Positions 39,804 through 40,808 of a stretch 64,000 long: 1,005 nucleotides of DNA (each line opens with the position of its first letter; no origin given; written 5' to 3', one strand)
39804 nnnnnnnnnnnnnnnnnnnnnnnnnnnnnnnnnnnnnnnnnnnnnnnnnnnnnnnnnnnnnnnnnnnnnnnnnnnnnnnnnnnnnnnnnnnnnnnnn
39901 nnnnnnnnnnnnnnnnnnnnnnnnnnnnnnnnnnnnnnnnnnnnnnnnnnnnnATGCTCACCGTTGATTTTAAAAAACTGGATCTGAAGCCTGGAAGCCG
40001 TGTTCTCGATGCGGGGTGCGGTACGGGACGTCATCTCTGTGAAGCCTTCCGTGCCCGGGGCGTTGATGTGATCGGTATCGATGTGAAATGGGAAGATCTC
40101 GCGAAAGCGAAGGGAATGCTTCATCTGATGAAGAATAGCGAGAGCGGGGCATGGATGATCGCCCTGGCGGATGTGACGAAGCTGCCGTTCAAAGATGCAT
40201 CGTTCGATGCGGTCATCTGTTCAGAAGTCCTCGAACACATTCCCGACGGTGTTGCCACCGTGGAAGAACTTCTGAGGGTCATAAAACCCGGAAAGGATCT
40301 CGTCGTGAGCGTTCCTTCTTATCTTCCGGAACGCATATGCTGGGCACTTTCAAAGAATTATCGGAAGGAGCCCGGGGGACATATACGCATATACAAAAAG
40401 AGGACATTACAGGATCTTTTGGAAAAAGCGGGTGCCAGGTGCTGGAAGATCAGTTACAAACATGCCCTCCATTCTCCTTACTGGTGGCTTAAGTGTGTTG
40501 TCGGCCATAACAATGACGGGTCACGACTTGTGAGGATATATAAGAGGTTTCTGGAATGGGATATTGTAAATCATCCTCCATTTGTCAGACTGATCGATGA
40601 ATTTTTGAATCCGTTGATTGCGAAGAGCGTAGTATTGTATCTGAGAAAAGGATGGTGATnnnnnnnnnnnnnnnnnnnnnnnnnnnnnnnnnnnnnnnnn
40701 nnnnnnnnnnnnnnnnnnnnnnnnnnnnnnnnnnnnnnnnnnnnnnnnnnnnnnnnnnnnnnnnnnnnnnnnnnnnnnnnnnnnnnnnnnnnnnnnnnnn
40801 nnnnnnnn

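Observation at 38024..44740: Compact PHP / GT4 / methyltransferase / toroid / acyltransferase / B12-radical-SAM cluster that I cannot map to a named pathway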

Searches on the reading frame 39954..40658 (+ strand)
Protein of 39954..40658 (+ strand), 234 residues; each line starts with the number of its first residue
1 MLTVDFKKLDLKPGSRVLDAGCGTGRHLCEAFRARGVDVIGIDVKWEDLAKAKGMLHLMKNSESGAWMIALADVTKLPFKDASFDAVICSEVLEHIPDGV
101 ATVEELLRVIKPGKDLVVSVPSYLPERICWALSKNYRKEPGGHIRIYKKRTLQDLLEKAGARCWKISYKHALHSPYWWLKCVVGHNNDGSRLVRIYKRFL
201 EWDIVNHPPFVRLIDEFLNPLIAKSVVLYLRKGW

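Call 3: search_protein_families(library=pfam, proteins=[window:39954-40658:+], max_evalue=0.01)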
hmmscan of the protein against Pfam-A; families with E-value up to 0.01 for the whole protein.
window:39954-40658:+ (234 aa): 11 families
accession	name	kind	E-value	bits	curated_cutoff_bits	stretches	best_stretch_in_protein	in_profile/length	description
PF13489.12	Methyltransf_23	-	1.7e-23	83.6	27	1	11-164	20-162/164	Methyltransferase domain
PF13847.12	Methyltransf_31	-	2.5e-20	73.1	27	1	12-159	2-144/145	Methyltransferase domain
PF08241.18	Methyltransf_11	-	8.6e-20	71.6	21.2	1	18-117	1-94/95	Methyltransferase domain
PF13649.12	Methyltransf_25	-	2.2e-17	63.9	27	1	17-113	1-96/97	Methyltransferase domain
PF08242.18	Methyltransf_12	-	3.1e-11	44.3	30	1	18-113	1-95/98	Methyltransferase domain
PF02353.26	CMAS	-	1.2e-09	38.4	27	1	5-96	54-140/273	Mycolic acid cyclopropane synthetase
PF07021.18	MetW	-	3.5e-09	37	21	1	11-134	11-123/193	Methionine biosynthesis protein MetW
PF01209.24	Ubie_methyltran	-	7.2e-09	35.8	20.1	1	11-118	45-151/233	ubiE/COQ5 methyltransferase family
PF08003.17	Methyltransf_9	-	2e-06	27.4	23.8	1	14-118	116-217/315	Protein of unknown function (DUF1698)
PF01135.25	PCMT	-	0.00032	21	20.3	1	7-120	67-173/210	Protein-L-isoaspartate(D-aspartate) O-methyltransferase (PCMT)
PF03141.22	Methyltransf_29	-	0.0032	16.5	23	1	17-169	121-251/506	Putative S-adenosyl-L-methionine-dependent methyltransferase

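Call 4: search_protein_families(library=ncbifam, proteins=[window:39954-40658:+], max_evalue=0.01)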
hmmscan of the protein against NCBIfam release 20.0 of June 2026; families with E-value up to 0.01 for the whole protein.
window:39954-40658:+ (234 aa): 48 families (the best 25 are shown)
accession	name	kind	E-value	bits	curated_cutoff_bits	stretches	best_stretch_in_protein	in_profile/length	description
NF045667.1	MTase_DVU1556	equivalog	3.4e-17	62.6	155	1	9-119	18-120/213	DVU_1556 family methyltransferase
NF001241.0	PRK00216.1-2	equivalog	1.9e-16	60.4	327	1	7-125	45-154/231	demethylmenaquinone methyltransferase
NF041536.1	ArsM_DUF2284_UU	exception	1e-14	53.7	575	1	11-118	74-180/459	arsenite methyltransferase/DUF2284 domain selenoprotein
TIGR01983.1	UbiG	equivalog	1.4e-14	54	102.95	1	14-119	50-152/228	bifunctional 2-polyprenyl-6-hydroxyphenol methylase/3-demethylubiquinol 3-O-methyltransferase UbiG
NF047649.1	MTase_UXPK_star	exception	1.7e-14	53.5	460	1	10-119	74-182/283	methyltransferase/UXPK-star double selenoprotein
NF041537.1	ArsM_AhpD_UU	exception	1.2e-13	50.6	510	1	10-119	73-181/345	arsenite methyltransferase/AhpD domain selenoprotein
TIGR01934.1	MenG_MenH_UbiE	subfamily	2.6e-13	49.8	158.35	1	8-119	34-142/223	ubiquinone/menaquinone biosynthesis methyltransferase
NF043040.1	corrin_prot_MT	hypoth_equivalog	4.9e-12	45.8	180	1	12-119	39-148/216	corrinoid protein-associated methyltransferase CpaM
NF001244.0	PRK00216.1-5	equivalog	2.5e-11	43.3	216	1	7-118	42-153/236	bifunctional demethylmenaquinone methyltransferase/2-methoxy-6-polyprenyl-1,4-benzoquinol methylase UbiE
NF001243.0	PRK00216.1-4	equivalog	4.6e-11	42.5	235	1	6-118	40-151/237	demethylmenaquinone methyltransferase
NF008823.0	PRK11873.1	subfamily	1.3e-10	41.2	263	1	10-119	74-182/272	arsenite methyltransferase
NF040539.1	AST_met_ArsM_2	exception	1.4e-10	41.5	240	1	15-116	58-161/262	putative arsinothricin biosynthesis methyltransferase ArsM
TIGR02752.1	MenG_heptapren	equivalog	3.1e-10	40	419.85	1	6-118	38-149/231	demethylmenaquinone methyltransferase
TIGR02021.1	BchM-ChlM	equivalog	8.7e-10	38.4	158.9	1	11-168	52-202/218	magnesium protoporphyrin IX methyltransferase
TIGR02081.1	metW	equivalog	1.2e-09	38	189.5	1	11-133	11-122/194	methionine biosynthesis protein MetW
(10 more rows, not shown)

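Call 10: search_solved_structures(query=window:39954-40655:+, max_evalue=0.001)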
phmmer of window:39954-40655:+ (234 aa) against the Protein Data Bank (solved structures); distinct sequences matched with E-value up to 0.001: 44.
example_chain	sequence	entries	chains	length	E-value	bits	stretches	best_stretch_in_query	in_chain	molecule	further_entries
3bus_A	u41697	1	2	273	3.9e-15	58.9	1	8-118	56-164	Methyltransferase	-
5gm1_A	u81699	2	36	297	8.9e-15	57.8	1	7-119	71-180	O-methylransferase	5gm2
8zc8_A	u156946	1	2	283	1.5e-14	57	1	7-118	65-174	MitM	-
21zq_A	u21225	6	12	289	1.6e-14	56.9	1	7-118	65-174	MitM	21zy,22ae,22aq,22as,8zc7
5wp5_A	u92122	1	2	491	4.4e-12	48.9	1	7-118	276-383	Phosphomethylethanolamine N-methyltransferase 2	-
7v6h_A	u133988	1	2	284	3.1e-11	46.2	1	7-118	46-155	Cyclopropane fatty-acyl-phospholipid synthase-like methyltransferase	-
6uv6_A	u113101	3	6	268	4.3e-11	45.7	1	12-117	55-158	D-glucose O-methyltransferase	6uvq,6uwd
4kdc_A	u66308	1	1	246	1e-10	44.5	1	14-120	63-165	3-demethylubiquinone-9 3-methyltransferase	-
4kdr_A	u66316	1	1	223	1.1e-10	44.4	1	14-119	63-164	3-demethylubiquinone-9 3-methyltransferase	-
5dpm_A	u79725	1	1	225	1.1e-10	44.4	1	14-119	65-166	Ubiquinone biosynthesis O-methyltransferase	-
3mgg_A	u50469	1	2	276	1.2e-10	44.3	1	12-118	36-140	Methyltransferase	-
1vl5_A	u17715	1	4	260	5.6e-10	42.1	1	11-173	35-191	unknown conserved protein BH2331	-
5wp4_A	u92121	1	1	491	8.1e-10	41.5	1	7-126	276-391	Phosphoethanolamine N-methyltransferase 1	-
4ine_A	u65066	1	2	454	1.8e-09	40.4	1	10-119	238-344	Protein PMT-2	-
4pne_A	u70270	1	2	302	1.6e-08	37.3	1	11-118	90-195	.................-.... protein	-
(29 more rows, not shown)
